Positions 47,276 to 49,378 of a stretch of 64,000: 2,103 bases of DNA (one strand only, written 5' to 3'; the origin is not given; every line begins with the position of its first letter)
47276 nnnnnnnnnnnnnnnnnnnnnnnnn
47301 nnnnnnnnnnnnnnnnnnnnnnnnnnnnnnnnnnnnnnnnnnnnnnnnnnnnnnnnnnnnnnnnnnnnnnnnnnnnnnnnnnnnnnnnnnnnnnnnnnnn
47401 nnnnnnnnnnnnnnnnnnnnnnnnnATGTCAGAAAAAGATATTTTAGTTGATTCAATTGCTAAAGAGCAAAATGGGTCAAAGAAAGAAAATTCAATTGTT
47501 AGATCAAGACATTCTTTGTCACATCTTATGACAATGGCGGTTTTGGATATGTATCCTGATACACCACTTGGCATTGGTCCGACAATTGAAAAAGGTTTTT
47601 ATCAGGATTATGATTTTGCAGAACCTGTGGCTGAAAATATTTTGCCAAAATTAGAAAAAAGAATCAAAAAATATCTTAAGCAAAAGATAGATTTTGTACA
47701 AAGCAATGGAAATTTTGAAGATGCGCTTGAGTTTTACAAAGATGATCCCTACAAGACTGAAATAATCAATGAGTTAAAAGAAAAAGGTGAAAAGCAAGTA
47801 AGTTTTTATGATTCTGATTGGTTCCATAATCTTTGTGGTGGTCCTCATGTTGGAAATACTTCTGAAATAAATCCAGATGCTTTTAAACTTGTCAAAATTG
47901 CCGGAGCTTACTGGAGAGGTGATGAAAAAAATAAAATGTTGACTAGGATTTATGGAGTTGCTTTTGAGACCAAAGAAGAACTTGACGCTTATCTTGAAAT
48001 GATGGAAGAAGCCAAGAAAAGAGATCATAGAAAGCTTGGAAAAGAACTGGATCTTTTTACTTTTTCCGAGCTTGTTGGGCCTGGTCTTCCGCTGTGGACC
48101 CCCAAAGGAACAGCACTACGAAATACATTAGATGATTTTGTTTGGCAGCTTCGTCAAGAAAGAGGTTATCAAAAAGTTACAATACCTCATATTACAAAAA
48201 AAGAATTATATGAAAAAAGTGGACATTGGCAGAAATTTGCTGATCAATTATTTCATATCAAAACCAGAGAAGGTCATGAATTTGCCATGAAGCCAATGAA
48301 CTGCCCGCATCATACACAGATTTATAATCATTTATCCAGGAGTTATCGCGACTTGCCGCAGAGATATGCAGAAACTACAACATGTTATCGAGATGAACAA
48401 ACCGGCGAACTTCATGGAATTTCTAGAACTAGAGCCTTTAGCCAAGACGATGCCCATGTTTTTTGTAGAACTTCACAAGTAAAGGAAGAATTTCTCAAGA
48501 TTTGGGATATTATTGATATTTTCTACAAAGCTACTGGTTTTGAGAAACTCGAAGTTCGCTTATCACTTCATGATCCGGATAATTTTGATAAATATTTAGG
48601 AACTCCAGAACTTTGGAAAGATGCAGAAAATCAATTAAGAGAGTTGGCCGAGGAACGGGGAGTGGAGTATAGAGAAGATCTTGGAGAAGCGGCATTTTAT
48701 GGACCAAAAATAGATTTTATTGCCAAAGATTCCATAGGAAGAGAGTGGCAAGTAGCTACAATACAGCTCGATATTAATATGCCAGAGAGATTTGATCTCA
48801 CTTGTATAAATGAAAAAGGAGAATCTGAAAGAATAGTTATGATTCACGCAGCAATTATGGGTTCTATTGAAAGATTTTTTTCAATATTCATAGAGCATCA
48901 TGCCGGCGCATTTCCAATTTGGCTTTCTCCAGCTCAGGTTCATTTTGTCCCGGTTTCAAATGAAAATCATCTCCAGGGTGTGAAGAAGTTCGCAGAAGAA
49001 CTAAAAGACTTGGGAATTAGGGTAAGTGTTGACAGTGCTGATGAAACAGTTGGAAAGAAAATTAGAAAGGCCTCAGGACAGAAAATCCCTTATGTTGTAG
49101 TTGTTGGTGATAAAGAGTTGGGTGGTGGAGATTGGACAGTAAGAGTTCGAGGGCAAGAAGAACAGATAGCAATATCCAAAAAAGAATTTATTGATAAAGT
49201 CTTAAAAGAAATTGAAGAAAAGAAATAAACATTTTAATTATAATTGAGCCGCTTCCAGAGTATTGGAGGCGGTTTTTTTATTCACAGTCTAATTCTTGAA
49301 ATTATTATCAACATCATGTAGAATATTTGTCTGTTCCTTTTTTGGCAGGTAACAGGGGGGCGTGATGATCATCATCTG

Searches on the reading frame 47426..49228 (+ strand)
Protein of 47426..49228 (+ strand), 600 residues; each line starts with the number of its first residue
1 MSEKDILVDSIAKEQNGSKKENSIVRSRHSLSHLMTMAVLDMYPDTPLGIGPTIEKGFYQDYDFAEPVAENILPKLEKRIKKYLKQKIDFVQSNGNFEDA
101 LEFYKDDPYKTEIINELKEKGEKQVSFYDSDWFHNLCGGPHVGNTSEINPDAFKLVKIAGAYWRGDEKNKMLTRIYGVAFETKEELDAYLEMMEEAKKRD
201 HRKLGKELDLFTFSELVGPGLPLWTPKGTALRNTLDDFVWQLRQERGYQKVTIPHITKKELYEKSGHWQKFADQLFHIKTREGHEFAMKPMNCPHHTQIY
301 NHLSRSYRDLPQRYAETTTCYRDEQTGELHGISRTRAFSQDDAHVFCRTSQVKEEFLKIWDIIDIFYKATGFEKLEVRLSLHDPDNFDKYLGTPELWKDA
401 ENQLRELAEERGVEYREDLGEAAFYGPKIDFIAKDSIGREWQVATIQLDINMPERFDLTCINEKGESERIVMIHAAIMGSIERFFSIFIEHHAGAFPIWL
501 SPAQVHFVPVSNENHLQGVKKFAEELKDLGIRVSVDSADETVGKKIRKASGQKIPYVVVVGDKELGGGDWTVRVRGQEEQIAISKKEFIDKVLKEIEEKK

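Call 9: search_protein_families(library=pfam, proteins=[window:47426-49228:+])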
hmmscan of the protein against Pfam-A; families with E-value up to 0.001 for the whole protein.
window:47426-49228:+ (600 aa): 3 families
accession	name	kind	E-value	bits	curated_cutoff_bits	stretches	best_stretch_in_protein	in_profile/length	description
PF00587.30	tRNA-synt_2b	-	1.9e-47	162.1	29.3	1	276-492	1-179/179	tRNA synthetase class II core domain (G, H, P, S and T)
PF03129.25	HGTP_anticodon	-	4e-21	75.4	21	1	504-594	1-93/94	Anticodon binding domain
PF07973.19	tRNA_SAD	-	1.9e-13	50.6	24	1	126-176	2-44/44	Threonyl and Alanyl tRNA synthetase second additional domain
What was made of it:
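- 47426..49228 (+): thrS (threonyl-tRNA synthetase), the upstream context gene. Pfam tRNA-synt_2b, HGTP_anticodon and tRNA_SAD domains (call 9).
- Checked: thrS: the ORF is 47426-49228, with tRNA-synt_2b, HGTP_anticodon and tRNA_SAD domains (call 9).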

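Call 11: find_related_loci(query=window:47426-49228:+, collection=genome_contigs, flank=4000)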
Query window:47426-49228:+ (600 aa) in genome_contigs; peptide patterns used: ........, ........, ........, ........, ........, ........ (x = any residue, [..] = any of these).
299 stretches matched a pattern; 165 encode a relative of the query (tblastn E <= 1e-3); the best 80 are kept; 80 distinct loci.
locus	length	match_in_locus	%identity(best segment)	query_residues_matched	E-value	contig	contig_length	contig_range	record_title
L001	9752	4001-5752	68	15-595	0e+0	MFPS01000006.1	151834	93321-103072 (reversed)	MAG: Candidatus Magasanikbacteria bacterium RIFCSPHIGHO2_01_FULL_33_34 rifcsphigho2_01_scaffold_345, whole genome shotgu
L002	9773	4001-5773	66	23-599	0e+0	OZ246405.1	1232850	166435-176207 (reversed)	MAG: uncultured Gammaproteobacteria bacterium isolate ERP019367_co1_70 genome assembly, chromosome: 1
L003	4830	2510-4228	67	28-600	0e+0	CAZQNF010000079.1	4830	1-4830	MAG TPA_asm: uncultured Gammaproteobacteria bacterium isolate SRP296810_co1_173 genome assembly, contig: NODE_25851_leng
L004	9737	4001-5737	64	21-600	0e+0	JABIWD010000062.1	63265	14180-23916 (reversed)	MAG: Candidatus Uhrbacteria bacterium isolate SI072_bin87 k141_2190781, whole genome shotgun sequence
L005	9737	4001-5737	65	15-592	0e+0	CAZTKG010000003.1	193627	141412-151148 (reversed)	MAG TPA_asm: uncultured Gammaproteobacteria bacterium isolate SRP200020_co5_277 genome assembly, contig: NODE_70_length_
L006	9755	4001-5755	63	22-599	0e+0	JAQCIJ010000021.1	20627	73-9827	MAG: bacterium isolate casp40-mb.283 NODE_6191_length_20627_cov_0.416066, whole genome shotgun sequence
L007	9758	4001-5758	63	22-600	0e+0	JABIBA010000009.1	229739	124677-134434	MAG: Candidatus Peribacter sp. isolate SI048_bin16 k141_1220075, whole genome shotgun sequence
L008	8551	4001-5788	60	8-599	0e+0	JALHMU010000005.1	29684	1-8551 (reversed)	MAG: Candidatus Peribacteraceae bacterium isolate Bin_43_2_2_sub c_000000006873, whole genome shotgun sequence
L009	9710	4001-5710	63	28-600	0e+0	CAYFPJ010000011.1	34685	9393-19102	MAG TPA_asm: uncultured Gammaproteobacteria bacterium isolate ERP019367_co2_52 genome assembly, contig: NODE_1009_length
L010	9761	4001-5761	60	22-600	0e+0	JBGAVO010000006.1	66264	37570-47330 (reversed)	MAG: Candidatus Peribacteraceae bacterium isolate MAG_MBR_AS.70 MBRAS-70_NODE_6_length_66264_cov_5.423044, whole genome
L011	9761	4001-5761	60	22-600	0e+0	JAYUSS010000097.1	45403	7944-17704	MAG: Candidatus Peregrinibacteria bacterium isolate GL117_UP_metabinner_13 GL117_UP_metabinner_13_96, whole genome shotg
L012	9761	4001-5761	59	22-600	0e+0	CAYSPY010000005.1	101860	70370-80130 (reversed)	MAG TPA_asm: uncultured Candidatus Peribacteria bacterium isolate SRP292972_co1_90 genome assembly, contig: NODE_199_len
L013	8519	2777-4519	61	28-600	0e+0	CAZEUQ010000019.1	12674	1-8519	MAG TPA_asm: uncultured Candidatus Peribacteria bacterium isolate SRP173033_co1_5 genome assembly, contig: NODE_10693_le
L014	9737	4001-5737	65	21-600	0e+0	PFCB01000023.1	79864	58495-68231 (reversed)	MAG: Candidatus Magasanikbacteria bacterium CG10_big_fil_rev_8_21_14_0_10_47_10 CG10_8_21_14_0.10_scaffold_144_c, whole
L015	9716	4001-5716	59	18-589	0e+0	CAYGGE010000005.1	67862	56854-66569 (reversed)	MAG TPA_asm: uncultured Candidatus Saccharibacteria bacterium isolate ERP113451_co3_242 genome assembly, contig: NODE_16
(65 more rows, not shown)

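Call 20: find_homologous_proteins(query=window:47426-49228:+, max_evalue=1e-100)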
Query window:47426-49228:+ (600 aa): 8000 proteins with E <= 1e-100 among 8000 candidates; the best 120 are listed.
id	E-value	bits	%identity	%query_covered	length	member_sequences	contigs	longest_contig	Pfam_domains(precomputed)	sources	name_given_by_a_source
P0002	0.0e+0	1389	100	100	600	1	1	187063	PF03129.26,PF00587.31,PF07973.20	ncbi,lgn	-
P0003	5.7e-278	941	70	97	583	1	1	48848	PF03129.26,PF00587.31,PF07973.20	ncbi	-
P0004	9.3e-277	937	69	95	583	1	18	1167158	PF03129.26,PF00587.31,PF07973.20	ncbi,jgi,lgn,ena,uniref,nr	ncbi:MAG: threonine--tRNA ligase [Candidatus Magasanikbacteria bacterium RIFCSPHIGHO2_01_FULL_33_34]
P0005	1.2e-275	934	69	95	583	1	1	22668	PF03129.26,PF00587.31,PF07973.20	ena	-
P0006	1.7e-273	927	70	95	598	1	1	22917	PF03129.26,PF00587.31,PF07973.20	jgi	jgi:threonyl-tRNA synthetase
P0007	5.5e-271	918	68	96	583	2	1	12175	PF03129.26,PF00587.31,PF07973.20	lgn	-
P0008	2.6e-270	916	66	96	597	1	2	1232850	PF03129.26,PF00587.31,PF07973.20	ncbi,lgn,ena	-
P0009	4.7e-269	912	70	94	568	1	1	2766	PF03129.26,PF00587.31,PF07973.20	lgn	-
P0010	1.4e-268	910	69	94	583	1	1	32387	PF03129.26,PF00587.31,PF07973.20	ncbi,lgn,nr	ncbi:MAG: threonine--tRNA ligase [bacterium]|nr:threonine--tRNA ligase [bacterium]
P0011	3.1e-268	909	68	96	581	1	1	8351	PF03129.26,PF00587.31,PF07973.20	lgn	-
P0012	3.6e-268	909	68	96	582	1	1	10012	PF03129.26,PF00587.31,PF07973.20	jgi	jgi:threonyl-tRNA synthetase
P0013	3.6e-267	906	68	96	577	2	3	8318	PF03129.26,PF00587.31,PF07973.20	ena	-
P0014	1.1e-266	904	67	97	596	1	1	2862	PF03129.26,PF00587.31,PF07973.20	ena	-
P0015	1.4e-266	904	67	96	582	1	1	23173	PF03129.26,PF00587.31,PF07973.20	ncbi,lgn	-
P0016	2.3e-266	903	66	96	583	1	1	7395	PF03129.26,PF00587.31,PF07973.20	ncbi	-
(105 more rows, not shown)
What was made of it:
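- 47426..49228 (+): The best homologue elsewhere is 70% identical, from Magasanikbacteria MAGs (calls 11, 20).
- On Structured ncRNA family (comparative criterion): The nearest relative's thrS is 70% identical (call 20).
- Tried and rejected: Searching via thrS showed the best is 70% identical (call 20).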

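Call 80: find_encoding_contigs(protein=window:47426-49228:+, flank=3000, max_places=10)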
Protein window:47426-49228:+ (600 aa): no gene with exactly this product is on record in the collection.
